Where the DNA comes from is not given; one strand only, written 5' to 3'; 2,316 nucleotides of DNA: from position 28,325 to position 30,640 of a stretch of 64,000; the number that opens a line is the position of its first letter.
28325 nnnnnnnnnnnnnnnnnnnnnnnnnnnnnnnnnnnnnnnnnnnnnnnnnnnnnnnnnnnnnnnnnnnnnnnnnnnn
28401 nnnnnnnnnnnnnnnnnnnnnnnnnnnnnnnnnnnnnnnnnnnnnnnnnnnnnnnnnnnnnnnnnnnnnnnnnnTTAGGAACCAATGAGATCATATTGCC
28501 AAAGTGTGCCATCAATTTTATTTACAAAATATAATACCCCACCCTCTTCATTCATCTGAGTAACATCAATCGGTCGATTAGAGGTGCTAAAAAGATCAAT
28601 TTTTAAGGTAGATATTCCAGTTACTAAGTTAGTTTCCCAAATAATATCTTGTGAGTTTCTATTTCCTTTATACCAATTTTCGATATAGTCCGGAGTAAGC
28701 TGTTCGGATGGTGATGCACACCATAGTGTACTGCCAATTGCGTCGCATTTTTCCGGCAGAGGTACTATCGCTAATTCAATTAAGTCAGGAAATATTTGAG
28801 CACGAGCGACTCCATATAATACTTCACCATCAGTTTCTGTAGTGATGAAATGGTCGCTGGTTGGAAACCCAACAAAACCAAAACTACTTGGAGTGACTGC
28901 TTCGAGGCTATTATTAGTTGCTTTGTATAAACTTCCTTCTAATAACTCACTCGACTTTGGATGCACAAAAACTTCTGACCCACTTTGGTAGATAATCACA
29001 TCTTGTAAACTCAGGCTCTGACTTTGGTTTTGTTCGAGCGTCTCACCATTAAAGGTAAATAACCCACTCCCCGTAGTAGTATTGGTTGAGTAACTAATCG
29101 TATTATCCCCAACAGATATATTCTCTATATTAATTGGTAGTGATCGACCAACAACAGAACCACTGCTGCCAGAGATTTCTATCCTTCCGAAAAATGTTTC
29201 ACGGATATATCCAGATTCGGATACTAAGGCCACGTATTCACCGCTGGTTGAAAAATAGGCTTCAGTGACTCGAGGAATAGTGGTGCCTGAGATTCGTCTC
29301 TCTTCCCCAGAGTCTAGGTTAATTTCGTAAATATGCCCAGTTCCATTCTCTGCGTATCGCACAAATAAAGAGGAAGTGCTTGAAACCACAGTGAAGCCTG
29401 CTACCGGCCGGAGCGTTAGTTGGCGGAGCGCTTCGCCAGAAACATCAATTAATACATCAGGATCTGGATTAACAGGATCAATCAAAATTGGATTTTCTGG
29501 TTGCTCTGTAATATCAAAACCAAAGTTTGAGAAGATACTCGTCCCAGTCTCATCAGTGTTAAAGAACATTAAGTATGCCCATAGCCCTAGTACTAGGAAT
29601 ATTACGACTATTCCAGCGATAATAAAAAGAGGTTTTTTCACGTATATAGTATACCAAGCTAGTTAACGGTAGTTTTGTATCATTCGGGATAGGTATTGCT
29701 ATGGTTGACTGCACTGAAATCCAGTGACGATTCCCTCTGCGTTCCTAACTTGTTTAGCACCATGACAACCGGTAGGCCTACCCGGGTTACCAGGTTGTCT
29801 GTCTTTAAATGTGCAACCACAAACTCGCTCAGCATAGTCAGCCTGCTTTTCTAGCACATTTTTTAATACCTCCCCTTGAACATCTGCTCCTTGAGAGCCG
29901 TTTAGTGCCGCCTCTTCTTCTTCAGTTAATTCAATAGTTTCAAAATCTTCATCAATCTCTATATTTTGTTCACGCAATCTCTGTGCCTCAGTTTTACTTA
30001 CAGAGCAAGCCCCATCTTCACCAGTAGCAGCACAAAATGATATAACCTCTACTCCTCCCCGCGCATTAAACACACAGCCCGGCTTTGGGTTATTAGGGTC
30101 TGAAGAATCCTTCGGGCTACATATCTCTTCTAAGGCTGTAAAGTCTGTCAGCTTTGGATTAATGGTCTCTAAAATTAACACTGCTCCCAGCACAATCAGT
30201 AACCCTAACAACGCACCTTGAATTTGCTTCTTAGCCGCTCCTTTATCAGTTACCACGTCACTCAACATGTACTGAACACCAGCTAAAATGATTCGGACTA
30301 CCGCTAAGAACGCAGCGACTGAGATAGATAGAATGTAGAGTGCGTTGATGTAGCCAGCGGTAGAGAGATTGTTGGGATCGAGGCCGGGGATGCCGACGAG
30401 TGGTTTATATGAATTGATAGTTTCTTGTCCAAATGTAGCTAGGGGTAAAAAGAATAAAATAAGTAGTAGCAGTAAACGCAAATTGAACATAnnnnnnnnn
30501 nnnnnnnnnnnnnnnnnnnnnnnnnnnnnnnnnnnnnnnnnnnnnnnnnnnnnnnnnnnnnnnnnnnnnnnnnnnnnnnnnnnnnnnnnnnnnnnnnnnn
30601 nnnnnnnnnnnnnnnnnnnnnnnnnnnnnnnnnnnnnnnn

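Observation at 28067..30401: Two pilin-like paralogues share a 100% identical 345-bp core but have different signal peptides and Cys-rich C-terminal domains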

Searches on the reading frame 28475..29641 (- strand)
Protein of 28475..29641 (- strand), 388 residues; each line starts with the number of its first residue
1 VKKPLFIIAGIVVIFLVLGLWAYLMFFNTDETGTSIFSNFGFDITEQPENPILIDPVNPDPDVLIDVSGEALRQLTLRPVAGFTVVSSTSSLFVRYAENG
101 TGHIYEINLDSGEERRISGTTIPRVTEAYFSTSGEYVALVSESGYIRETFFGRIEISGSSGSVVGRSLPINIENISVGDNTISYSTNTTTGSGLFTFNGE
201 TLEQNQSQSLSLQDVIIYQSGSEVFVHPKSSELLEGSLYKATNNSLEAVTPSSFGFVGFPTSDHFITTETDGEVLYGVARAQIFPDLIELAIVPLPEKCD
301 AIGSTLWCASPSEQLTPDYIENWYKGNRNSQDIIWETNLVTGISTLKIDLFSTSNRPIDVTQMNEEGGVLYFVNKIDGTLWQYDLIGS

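Call 6: search_protein_families(library=pfam, proteins=[window:28475-29641:-], max_evalue=0.1)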
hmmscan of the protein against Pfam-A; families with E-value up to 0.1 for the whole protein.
window:28475-29641:- (388 aa): 0 families

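Call 25: find_homologous_proteins(query=window:28475-29641:-)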
Query window:28475-29641:- (388 aa): 74 proteins with E <= 0.001 among 6781 candidates.
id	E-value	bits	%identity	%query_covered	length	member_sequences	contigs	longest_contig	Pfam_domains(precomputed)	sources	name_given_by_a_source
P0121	1.3e-253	859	100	100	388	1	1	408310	-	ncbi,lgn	-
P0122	1.1e-124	434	55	94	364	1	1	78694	-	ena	-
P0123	1.3e-82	296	42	99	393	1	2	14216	-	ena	-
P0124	1.7e-82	296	43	100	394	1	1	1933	-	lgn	-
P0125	6.9e-80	287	40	99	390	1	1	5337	-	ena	-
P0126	2.8e-76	275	40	93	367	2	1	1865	-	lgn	-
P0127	6.5e-73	264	36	99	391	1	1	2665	-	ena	-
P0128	2.9e-69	252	38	99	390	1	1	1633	-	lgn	-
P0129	8.8e-69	250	38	100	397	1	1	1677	-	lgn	-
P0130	6.0e-68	248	38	99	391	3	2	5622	-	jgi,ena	-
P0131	1.0e-67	247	37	99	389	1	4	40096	-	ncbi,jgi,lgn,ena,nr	ncbi:hypothetical protein CL653_00755 [bacterium]|nr:hypothetical protein [bacterium]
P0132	2.7e-67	246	39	99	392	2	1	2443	-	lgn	-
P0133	4.4e-67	245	40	99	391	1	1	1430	-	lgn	-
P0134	2.3e-66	243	38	99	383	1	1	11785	-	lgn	-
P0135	6.8e-66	241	41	99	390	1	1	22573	-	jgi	jgi:hypothetical protein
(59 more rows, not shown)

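Call 26: find_encoding_contigs(protein=P0121, flank=4000, max_places=6)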
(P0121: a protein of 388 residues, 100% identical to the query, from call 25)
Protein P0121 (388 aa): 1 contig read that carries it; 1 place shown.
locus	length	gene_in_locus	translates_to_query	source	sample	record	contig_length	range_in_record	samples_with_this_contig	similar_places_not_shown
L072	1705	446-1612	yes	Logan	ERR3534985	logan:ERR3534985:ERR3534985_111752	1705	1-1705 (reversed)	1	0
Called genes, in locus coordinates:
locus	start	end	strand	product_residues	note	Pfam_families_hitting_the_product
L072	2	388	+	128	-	?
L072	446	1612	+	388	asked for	-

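Call 36: predict_structure(alignment_id=A2)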
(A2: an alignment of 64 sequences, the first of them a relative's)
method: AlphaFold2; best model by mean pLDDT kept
length: 388 residues; sequences in the alignment: 64
mean_pLDDT: 92.4   pTM: 0.83
mean pLDDT of the five models: 92.4, 92.3, 91.7, 91.6, 91.3
residues with pLDDT >= 90: 331; 70-90: 30; 50-70: 17; < 50: 10
segments of 3 or more residues with pLDDT < 50: 33-35, 37-43
pLDDT, mean of each block of 10 residues (from residue 1): 84 97 78 49 52 74 90 97 96 97 97 95 97 98 97 93 96 97 96 96 96 95 95 96 95 97 97 95 93 98 97 96 97 98 98 98 97 98 91
secondary structure, 60 per line:
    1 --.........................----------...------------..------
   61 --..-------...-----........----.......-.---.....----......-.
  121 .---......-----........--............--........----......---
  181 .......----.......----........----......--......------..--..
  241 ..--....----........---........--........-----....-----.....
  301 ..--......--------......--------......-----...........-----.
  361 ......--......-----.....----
elements in order: H3-27 E72-74 E80-87 E92-98 E104-108 E113-118 E125-130 E136-143 E146-157 E160-167 E172-177 E181-187 E192-198 E203-210 E215-220 E223-228 E239-242 E245-248 E253-260 E264-271 E274-281 E287-290 E299-302 E305-310 H319-324 E333-338 E344-349 H350-354 E360-366 E369-374 E380-384

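Call 39: fold_search(model_id=the predicted structure, library=pdb)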
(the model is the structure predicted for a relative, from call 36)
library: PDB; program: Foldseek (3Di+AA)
matches with E <= 10: 1459; with E <= 0.001: 662
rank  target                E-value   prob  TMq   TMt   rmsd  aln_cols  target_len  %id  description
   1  8wc3_B                7.5e-08  1.00  0.49  0.56  10.3       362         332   13  Cryo-EM structure of the SEP363856-bound mTAAR1-Gs complex (released 2023-12-27)
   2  5txc_A                2.4e-07  1.00  0.31  0.21  12.8       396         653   12  AtxE2 Isopeptidase - APO (released 2016-12-21)
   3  7obm                  3.0e-07  1.00  0.45  0.31   7.0       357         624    8  Crystal structure of the human Prolyl Endopeptidase-Like protein short form (residues 90-727) (released 2021-11-10)
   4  4nlm                  3.2e-07  1.00  0.51  0.58   6.4       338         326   14  1.18 Angstrom resolution crystal structure of uncharacterized protein lmo1340 from Listeria monocytogenes EGD-e (released 2013-12-18)
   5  2gop_A                3.5e-07  1.00  0.48  0.57   6.7       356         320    8  The beta-propeller domain of the Trilobed protease from Pyrococcus furiosus reveals an open velcro topology (released 2007-01-23)
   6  8gfv_B                4.0e-07  1.00  0.49  0.56  10.3       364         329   12  CryoEM structure of beta-2-adrenergic receptor in complex with GTP-bound Gs heterotrimer (transition intermediate #1 o (released 2024-03-06)
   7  5ayw_B                4.4e-07  1.00  0.45  0.49  10.6       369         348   11  Structure of a membrane complex (released 2016-02-24)
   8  7dhi_B                9.1e-07  1.00  0.49  0.55  10.4       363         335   12  Cryo-EM structure of the partial agonist salbutamol-bound beta2 adrenergic receptor-Gs protein complex. (released 2020-12-16)
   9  8uo4_B                1.0e-06  1.00  0.48  0.55   9.6       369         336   13  CryoEM structure of beta-2-adrenergic receptor in complex with GTP-bound Gs heterotrimer (Class T) (released 2024-03-06)
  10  8iw4_B                1.0e-06  1.00  0.49  0.60   9.8       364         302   13  Cryo-EM structure of the SPE-bound mTAAR9-Gs complex (released 2023-05-31)
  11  9ko2_B                1.1e-06  1.00  0.50  0.61  10.1       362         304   12  A Cryo_EM structure of CCR7 complex with CCL19 (released 2025-11-26)
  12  5uw5_B                1.1e-06  1.00  0.49  0.29   6.1       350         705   11  PCY1 H695A Variant in Complex with Follower Peptide (released 2017-05-31)
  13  3q54                  1.1e-06  1.00  0.43  0.47  10.8       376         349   11  Crystal structure of Escherichia coli BamB (released 2012-05-09)
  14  1got_B                1.2e-06  1.00  0.48  0.54  10.4       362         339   13  HETEROTRIMERIC COMPLEX OF A GT-ALPHA/GI-ALPHA CHIMERA AND THE GT-BETA-GAMMA SUBUNITS (released 1997-03-12)
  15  3krw_B                1.2e-06  1.00  0.48  0.54  10.3       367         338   13  Human GRK2 in complex with Gbetgamma subunits and balanol (soak) (released 2010-02-16)
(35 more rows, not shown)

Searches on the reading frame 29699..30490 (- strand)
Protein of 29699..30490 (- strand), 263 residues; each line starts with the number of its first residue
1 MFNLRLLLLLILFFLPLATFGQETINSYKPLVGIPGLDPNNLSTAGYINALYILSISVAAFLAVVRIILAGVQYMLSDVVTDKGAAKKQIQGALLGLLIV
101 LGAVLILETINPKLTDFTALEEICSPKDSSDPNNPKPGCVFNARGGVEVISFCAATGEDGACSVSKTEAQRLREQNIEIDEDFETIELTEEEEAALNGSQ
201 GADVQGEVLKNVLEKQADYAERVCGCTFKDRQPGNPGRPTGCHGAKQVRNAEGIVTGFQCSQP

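Call 6: search_protein_families(library=pfam, proteins=[window:29699-30490:-], max_evalue=0.1)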
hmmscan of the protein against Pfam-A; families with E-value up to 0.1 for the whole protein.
window:29699-30490:- (263 aa): 1 family
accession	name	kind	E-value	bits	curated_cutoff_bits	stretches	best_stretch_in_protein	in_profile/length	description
PF18895.5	T4SS_pilin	-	0.0019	18.7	26.6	1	48-107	9-68/71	Type IV secretion system pilin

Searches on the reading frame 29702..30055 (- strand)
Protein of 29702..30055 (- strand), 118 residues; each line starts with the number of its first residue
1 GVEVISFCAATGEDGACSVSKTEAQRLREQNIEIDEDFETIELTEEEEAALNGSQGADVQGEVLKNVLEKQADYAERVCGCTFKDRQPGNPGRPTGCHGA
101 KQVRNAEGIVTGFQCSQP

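Call 51: search_protein_representatives(protein=window:29702-30055:-)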
Query: 118 residues. Proteins with E-value up to 0.001 (for the whole library): 2; up to 1e-10: 1; up to 1e-30: 1. The best 2 are listed.
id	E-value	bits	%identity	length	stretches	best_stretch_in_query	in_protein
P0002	1.8e-71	253.9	100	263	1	1-118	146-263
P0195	1.1e-04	38.6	31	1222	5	20-65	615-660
